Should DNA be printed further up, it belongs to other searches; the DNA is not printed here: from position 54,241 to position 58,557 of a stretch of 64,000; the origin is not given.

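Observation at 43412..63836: ~20-kb operon of four tandem giant paralogs (LamG, CBM9-like, Ig-like, unknown C-terminal module) with GH95/DUF5703-like and BNR-propeller partners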

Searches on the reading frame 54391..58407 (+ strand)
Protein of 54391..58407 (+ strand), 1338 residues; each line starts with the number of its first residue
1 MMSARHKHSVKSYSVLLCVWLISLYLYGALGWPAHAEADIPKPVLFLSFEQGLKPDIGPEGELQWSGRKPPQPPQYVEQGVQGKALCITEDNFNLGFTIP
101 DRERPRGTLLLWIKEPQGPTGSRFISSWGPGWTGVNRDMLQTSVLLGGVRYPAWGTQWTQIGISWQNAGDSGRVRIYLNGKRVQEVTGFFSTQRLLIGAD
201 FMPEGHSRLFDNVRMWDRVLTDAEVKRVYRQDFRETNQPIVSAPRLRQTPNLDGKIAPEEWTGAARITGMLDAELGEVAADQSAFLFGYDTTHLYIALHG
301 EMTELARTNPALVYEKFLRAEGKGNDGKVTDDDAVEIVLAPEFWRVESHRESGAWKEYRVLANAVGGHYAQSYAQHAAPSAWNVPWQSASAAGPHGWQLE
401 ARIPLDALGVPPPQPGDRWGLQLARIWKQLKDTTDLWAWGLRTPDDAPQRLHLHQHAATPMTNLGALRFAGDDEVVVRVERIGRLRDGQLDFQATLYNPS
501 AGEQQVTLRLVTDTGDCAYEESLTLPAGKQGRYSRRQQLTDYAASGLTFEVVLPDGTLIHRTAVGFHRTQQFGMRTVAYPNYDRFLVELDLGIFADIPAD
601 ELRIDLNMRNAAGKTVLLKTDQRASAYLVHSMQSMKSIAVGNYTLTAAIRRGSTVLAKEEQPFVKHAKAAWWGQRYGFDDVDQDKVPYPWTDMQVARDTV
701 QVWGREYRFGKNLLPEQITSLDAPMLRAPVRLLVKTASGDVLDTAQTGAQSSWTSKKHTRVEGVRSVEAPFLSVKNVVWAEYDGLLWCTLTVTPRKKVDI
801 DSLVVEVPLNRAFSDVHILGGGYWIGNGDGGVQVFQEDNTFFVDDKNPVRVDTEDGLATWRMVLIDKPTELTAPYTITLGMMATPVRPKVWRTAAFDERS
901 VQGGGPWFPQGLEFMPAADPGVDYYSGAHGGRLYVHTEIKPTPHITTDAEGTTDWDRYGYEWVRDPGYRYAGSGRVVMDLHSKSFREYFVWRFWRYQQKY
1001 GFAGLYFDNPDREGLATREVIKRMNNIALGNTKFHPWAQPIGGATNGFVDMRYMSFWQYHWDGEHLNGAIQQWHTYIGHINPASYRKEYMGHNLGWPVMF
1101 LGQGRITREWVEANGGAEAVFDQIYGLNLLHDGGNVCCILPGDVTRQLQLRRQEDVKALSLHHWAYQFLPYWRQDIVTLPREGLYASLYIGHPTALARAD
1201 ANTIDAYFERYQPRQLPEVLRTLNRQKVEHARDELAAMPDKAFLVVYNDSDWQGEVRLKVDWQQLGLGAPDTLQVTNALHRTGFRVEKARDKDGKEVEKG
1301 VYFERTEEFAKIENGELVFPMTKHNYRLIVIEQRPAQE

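Call 3: search_protein_families(library=pfam, proteins=[window:54391-58407:+], max_evalue=0.01)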
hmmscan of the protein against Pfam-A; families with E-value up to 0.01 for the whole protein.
window:54391-58407:+ (1338 aa): 2 families
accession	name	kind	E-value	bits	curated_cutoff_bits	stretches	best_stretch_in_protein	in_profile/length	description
PF19543.5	GH123_N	-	1.9e-09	36.5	22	1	656-821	311-479/969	Glycoside hydrolase 123, N-terminal domain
PF13385.13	Laminin_G_3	-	8.9e-07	29.6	27.6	1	156-226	79-151/151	Concanavalin A-like lectin/glucanases superfamily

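Call 4: search_protein_families(library=ncbifam, proteins=[window:54391-58407:+], max_evalue=0.01)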
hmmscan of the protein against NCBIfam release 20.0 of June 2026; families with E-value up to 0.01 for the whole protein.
window:54391-58407:+ (1338 aa): 0 families
